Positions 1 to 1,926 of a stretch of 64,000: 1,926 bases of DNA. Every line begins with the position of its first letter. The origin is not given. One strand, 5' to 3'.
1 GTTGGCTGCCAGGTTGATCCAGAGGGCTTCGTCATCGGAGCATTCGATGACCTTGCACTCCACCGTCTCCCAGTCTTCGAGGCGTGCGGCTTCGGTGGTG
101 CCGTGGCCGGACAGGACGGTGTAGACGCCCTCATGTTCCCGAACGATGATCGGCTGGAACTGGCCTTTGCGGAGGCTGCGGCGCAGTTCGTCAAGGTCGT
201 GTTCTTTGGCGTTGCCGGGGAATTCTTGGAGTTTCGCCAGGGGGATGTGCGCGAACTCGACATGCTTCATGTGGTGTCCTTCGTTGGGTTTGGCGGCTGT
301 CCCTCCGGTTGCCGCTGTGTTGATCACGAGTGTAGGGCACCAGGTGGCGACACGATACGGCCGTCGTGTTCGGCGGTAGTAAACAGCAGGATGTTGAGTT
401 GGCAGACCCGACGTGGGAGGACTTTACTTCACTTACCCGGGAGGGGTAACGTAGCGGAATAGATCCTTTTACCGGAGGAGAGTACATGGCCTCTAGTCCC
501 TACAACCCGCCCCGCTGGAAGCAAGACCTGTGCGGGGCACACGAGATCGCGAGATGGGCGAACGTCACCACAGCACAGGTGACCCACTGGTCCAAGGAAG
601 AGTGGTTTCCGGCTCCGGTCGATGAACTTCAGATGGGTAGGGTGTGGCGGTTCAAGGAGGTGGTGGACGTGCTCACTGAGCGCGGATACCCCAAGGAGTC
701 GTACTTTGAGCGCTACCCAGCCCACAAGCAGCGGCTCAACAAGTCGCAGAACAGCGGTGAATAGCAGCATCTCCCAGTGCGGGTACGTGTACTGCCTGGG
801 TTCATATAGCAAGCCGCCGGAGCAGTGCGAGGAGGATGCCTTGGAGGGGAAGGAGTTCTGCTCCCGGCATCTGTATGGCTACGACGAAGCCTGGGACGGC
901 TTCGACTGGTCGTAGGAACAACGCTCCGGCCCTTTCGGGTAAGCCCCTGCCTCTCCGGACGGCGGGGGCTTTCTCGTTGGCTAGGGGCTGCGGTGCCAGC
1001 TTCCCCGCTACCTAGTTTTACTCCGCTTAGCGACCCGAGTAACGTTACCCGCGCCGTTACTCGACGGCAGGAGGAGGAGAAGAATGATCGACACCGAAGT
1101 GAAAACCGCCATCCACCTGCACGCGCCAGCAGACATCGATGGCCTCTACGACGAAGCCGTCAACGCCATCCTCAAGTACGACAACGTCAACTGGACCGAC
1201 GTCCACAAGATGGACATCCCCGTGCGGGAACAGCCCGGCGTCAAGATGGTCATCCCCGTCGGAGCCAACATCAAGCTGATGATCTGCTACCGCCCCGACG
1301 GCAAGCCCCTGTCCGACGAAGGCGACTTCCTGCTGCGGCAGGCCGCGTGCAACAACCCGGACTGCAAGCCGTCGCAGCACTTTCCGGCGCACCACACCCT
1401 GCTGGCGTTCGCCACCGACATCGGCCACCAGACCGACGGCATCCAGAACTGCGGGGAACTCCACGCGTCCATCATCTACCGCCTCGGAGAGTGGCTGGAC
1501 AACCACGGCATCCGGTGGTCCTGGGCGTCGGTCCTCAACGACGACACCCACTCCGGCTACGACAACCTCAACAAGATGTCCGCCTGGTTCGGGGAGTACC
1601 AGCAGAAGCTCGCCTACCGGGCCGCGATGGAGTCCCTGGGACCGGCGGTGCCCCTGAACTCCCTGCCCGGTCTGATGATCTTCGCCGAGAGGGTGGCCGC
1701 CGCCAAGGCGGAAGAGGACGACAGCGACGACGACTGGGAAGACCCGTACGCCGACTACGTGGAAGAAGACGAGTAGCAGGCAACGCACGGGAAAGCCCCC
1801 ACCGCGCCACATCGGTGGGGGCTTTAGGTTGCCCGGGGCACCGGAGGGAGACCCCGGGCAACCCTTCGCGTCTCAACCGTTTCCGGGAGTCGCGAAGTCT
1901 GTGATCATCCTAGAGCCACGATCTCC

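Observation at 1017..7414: Recurrent operator-like palindrome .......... and a shared 37-nt structured leader upstream of early genes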

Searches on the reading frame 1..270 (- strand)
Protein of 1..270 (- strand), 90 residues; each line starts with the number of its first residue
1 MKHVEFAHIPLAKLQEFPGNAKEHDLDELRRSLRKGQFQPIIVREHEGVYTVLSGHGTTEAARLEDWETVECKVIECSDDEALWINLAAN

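Call 9: search_protein_families(library=pfam, proteins=[window:1-270:-], max_evalue=0.01)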
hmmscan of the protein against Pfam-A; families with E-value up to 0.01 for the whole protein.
window:1-270:- (90 aa): 1 family
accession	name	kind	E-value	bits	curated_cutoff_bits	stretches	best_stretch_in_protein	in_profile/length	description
PF02195.25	ParB_N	-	5.6e-08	33.2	26.3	1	21-88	22-91/95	ParB N-terminal domain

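Call 10: search_protein_families(library=phrogs, proteins=[window:1-270:-], max_evalue=0.001)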
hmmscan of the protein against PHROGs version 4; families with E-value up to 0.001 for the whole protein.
window:1-270:- (90 aa): 10 families
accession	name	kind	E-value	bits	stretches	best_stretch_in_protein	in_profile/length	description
phrog_723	-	DNA, RNA and nucleotide metabolism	1.7e-21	78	1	4-90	11-102/223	ParB-like partition protein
phrog_620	-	DNA, RNA and nucleotide metabolism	4.8e-14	53.9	1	2-90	5-95/217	ParB-like partition protein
phrog_8071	-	DNA, RNA and nucleotide metabolism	8.3e-14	52.6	1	1-90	2-93/389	ParB-like partition protein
phrog_498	-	other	2.3e-11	44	1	3-90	32-123/633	DNA methyltransferase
phrog_3264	-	DNA, RNA and nucleotide metabolism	3.3e-10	41.1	1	24-90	70-138/337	ParB-like partition protein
phrog_4715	-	DNA, RNA and nucleotide metabolism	4.2e-10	39.6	1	9-86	150-233/630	ParB-like partition protein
phrog_3951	-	unknown function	5.5e-08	33.7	1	5-88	17-109/301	-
phrog_6218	-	DNA, RNA and nucleotide metabolism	2.7e-05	24.5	1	25-82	26-86/506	ParB-like partition protein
phrog_940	-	DNA, RNA and nucleotide metabolism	3.4e-05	24.3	1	1-89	1-91/388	nuclease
phrog_26387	-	DNA, RNA and nucleotide metabolism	0.00019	21.9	1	10-77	14-87/252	ParB-like partition nuclease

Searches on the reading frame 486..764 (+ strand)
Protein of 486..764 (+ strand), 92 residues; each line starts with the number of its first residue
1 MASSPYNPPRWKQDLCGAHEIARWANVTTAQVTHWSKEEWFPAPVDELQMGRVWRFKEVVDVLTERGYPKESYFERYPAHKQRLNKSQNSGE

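Call 9: search_protein_families(library=pfam, proteins=[window:486-764:+], max_evalue=0.01)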
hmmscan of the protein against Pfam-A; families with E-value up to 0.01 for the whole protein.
window:486-764:+ (92 aa): 0 families

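Call 10: search_protein_families(library=phrogs, proteins=[window:486-764:+], max_evalue=0.001)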
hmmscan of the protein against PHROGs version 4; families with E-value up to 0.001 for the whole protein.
window:486-764:+ (92 aa): 0 families

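Call 60: search_protein_families(library=pfam, proteins=[window:486-764:+], max_evalue=5)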
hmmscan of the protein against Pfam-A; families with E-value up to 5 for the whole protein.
window:486-764:+ (92 aa): 1 family
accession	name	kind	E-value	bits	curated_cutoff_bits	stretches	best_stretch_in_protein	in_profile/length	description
PF15943.11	YdaS_toxin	-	0.16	12.3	30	1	17-43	10-37/65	Bacterial toxin YdaS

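Call 61: search_solved_structures(query=window:486-764:+, max_evalue=5)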
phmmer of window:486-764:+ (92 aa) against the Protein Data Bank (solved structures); distinct sequences matched with E-value up to 5: 0.

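Call 73: find_homologous_proteins(query=window:486-764:+, max_evalue=0.001)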
Query window:486-764:+ (92 aa): 2 proteins with E <= 0.001 among 2 candidates.
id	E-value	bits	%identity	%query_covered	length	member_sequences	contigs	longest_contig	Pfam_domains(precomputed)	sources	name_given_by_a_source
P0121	7.2e-51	188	85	100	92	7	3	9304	-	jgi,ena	-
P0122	2.6e-48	180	82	100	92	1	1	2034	-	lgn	-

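Call 82: predict_structure(alignment_id=A3)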
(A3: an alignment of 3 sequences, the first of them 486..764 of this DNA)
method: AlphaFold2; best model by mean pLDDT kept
length: 92 residues; sequences in the alignment: 3
mean_pLDDT: 55.9   pTM: 0.38
mean pLDDT of the five models: 55.9, 51.2, 51.2, 44.8, 44.4
residues with pLDDT >= 90: 0; 70-90: 6; 50-70: 57; < 50: 29
segments of 3 or more residues with pLDDT < 50: 1-24, 89-92
pLDDT, mean of each block of 10 residues (from residue 1): 40 37 50 63 58 65 69 65 58 43
secondary structure, 60 per line:
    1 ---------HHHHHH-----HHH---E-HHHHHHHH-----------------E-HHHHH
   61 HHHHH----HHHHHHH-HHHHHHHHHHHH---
elements in order: H10-15 H29-36 H56-65 H70-76 H78-89

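Call 86: find_encoding_contigs(protein=window:486-764:+, flank=10000, max_places=1)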
Protein window:486-764:+ (92 aa): 3 contigs read that carry it; 1 place shown.
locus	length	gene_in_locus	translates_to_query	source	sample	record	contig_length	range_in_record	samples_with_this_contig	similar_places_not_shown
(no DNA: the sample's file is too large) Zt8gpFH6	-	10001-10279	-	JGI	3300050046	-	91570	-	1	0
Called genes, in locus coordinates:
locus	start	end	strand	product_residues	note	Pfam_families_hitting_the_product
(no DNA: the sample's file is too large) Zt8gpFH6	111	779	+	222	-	-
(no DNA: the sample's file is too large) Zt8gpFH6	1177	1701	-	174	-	-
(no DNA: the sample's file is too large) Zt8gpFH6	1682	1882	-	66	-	-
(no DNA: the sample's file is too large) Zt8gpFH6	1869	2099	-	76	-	-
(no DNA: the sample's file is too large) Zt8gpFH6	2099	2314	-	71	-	-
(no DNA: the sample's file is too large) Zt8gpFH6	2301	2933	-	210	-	PF25109:HAD_PNKP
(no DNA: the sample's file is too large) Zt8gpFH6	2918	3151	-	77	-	-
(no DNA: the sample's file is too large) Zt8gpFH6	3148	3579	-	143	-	-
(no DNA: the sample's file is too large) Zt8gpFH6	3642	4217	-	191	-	-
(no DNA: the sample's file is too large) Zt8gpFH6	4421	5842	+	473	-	-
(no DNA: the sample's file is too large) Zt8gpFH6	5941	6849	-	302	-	PF12851:Tet_JBP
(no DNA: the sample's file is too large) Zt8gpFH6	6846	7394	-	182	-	PF18751:Ploopntkinase3, PF13671:AAA_33 (faint)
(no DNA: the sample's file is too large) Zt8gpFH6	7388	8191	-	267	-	PF01266:DAO (weak), PF07992:Pyr_redox_2 (weak)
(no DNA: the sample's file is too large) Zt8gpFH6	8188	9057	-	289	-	PF18724:ADDT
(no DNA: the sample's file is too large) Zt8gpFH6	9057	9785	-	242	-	PF02195:ParB_N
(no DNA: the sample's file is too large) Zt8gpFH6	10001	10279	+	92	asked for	-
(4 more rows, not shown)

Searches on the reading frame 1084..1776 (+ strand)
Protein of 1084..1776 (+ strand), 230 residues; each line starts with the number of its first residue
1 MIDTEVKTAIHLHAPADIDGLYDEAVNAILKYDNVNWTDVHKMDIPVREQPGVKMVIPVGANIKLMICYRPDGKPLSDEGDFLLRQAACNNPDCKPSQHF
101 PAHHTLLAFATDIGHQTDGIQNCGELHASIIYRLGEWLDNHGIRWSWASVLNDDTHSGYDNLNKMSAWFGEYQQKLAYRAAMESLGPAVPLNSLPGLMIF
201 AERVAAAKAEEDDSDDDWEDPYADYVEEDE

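Call 9: search_protein_families(library=pfam, proteins=[window:1084-1776:+], max_evalue=0.01)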
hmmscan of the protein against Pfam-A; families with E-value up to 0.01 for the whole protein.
window:1084-1776:+ (230 aa): 0 families

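Call 10: search_protein_families(library=phrogs, proteins=[window:1084-1776:+], max_evalue=0.001)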
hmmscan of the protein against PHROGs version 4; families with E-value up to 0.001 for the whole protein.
window:1084-1776:+ (230 aa): 1 family
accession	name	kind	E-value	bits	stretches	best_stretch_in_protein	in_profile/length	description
phrog_2984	-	unknown function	1.1e-06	29.1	1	109-157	142-189/226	-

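Call 60: search_protein_families(library=pfam, proteins=[window:1084-1776:+], max_evalue=5)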
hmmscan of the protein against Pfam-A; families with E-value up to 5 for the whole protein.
window:1084-1776:+ (230 aa): 0 families
